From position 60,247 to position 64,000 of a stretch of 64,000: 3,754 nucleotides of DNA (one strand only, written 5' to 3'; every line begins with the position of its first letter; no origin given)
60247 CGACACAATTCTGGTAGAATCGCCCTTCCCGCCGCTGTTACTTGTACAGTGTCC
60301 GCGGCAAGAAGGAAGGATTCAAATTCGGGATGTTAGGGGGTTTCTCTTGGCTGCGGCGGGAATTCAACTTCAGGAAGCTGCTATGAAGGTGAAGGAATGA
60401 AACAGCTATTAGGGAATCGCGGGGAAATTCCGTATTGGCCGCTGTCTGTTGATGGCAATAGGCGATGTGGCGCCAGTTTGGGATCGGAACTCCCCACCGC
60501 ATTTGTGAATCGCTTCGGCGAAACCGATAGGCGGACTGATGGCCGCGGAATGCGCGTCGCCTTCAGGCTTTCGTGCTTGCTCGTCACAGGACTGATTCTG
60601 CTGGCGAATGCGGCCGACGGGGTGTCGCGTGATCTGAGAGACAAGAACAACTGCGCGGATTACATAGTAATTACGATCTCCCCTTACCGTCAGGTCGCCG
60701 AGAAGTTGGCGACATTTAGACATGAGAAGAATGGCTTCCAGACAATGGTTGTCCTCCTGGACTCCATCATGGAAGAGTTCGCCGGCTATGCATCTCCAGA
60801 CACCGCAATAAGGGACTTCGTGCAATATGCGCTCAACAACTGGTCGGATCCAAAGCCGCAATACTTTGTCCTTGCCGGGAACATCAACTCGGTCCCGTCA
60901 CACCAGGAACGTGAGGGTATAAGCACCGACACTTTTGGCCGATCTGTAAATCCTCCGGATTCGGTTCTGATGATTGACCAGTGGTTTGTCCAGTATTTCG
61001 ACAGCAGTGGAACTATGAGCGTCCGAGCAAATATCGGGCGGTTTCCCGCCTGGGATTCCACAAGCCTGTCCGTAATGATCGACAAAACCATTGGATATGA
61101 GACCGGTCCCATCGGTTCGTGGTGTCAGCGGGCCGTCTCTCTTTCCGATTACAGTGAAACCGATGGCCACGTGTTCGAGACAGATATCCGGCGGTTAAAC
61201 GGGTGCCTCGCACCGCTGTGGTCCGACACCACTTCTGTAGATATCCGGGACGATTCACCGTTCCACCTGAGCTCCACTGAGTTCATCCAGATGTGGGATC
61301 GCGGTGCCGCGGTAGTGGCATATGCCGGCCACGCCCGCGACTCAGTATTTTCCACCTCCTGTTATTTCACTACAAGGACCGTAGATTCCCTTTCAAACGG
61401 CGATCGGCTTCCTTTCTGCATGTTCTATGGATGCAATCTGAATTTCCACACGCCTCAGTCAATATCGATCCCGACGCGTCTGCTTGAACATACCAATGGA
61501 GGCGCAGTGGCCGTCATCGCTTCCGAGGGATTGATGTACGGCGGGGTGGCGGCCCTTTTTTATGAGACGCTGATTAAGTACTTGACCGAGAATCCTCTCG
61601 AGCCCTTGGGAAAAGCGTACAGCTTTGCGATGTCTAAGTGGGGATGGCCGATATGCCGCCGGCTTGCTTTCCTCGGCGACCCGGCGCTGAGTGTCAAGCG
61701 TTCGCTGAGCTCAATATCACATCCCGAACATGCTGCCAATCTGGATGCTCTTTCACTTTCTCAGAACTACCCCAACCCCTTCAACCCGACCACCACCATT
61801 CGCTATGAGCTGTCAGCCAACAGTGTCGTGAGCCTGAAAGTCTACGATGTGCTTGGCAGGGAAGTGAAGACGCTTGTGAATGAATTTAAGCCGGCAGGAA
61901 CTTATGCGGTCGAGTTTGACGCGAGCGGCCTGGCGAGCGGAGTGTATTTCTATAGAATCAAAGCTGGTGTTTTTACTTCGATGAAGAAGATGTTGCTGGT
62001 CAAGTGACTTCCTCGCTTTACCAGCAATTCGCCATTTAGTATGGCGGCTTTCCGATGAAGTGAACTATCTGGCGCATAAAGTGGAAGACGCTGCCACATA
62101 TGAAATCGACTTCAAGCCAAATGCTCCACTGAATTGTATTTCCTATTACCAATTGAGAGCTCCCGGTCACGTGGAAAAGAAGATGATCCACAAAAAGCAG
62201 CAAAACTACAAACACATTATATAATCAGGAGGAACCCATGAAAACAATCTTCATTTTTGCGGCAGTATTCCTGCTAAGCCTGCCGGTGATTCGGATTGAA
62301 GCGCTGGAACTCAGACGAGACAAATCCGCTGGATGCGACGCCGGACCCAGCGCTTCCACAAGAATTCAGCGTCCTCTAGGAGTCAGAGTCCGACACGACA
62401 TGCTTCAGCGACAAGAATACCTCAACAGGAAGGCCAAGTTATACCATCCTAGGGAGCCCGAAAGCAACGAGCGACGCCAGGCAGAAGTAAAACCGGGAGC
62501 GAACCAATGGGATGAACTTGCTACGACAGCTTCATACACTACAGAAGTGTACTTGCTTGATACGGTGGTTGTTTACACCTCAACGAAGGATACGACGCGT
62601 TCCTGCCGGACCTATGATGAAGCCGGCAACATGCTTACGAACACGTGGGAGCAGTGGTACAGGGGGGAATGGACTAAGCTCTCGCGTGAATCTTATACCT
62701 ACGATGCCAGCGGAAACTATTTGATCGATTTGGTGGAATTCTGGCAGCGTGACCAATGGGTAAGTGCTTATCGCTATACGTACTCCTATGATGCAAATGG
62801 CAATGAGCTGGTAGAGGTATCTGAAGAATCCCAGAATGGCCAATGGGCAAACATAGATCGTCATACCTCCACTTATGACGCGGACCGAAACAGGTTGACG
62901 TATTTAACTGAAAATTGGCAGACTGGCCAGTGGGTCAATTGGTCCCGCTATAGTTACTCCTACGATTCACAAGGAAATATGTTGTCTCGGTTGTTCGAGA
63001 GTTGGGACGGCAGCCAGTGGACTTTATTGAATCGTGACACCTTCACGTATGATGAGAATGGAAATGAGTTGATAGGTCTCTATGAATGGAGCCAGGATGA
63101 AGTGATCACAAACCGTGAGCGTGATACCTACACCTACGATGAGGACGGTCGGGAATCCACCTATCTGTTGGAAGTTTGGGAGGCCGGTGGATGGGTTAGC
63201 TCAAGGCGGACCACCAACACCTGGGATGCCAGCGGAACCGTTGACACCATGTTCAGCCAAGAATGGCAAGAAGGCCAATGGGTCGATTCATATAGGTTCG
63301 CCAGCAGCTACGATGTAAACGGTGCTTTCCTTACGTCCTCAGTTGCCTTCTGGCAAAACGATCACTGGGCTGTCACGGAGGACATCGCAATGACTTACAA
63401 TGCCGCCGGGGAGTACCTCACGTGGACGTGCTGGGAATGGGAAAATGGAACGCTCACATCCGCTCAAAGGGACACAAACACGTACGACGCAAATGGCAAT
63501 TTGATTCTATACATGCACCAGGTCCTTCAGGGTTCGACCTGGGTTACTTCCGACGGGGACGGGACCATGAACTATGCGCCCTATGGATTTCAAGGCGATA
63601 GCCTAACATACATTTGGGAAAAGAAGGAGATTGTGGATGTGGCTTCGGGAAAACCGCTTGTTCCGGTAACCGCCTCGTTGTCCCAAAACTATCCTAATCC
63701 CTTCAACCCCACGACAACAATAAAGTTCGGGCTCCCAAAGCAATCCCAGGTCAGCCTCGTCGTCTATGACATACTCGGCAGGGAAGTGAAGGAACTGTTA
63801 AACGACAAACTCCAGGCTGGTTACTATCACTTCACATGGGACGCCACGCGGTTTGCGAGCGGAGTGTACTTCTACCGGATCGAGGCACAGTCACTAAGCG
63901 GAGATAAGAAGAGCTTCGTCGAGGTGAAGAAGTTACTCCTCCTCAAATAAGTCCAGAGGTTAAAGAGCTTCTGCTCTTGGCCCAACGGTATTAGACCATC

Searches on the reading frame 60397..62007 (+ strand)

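Call 7: search_protein_families(library=pfam, proteins=[window:60397-62007:+])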
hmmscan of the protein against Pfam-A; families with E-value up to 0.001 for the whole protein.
window:60397-62007:+ (536 aa): 2 families
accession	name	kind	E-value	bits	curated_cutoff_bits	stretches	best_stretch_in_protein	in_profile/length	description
PF01364.23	Peptidase_C25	-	4.7e-49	168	23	1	89-433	1-374/374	Peptidase family C25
PF18962.6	Por_Secre_tail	-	5.8e-11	43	27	1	458-532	2-73/75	Secretion system C-terminal sorting domain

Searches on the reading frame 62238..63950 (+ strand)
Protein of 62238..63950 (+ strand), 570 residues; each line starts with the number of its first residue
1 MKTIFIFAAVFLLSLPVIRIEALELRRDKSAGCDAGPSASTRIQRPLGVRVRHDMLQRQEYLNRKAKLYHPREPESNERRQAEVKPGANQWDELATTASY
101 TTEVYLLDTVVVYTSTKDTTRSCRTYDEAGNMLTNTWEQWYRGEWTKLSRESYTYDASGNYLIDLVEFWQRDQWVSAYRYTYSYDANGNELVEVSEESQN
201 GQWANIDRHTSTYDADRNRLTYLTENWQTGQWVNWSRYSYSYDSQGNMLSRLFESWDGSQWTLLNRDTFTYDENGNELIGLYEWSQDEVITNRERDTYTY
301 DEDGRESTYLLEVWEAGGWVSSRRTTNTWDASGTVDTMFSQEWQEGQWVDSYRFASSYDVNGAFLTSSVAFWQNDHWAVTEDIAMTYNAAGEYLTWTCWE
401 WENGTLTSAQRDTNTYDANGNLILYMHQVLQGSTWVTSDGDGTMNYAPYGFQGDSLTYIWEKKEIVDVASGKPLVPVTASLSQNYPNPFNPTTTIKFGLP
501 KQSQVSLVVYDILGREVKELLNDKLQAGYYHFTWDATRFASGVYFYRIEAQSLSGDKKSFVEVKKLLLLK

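Call 7: search_protein_families(library=pfam, proteins=[window:62238-63950:+])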
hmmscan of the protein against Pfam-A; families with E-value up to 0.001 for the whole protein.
window:62238-63950:+ (570 aa): 3 families
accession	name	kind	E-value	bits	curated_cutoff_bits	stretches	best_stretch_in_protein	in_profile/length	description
PF18962.6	Por_Secre_tail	-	3.3e-10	40.5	27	1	485-558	2-72/75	Secretion system C-terminal sorting domain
PF13860.13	FlgD_ig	-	6.7e-06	26.4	27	1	493-551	10-76/79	FlgD Ig-like domain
PF03217.20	SlpA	-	7.3e-06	26.5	23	0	509-551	17-57/63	Surface layer protein A domain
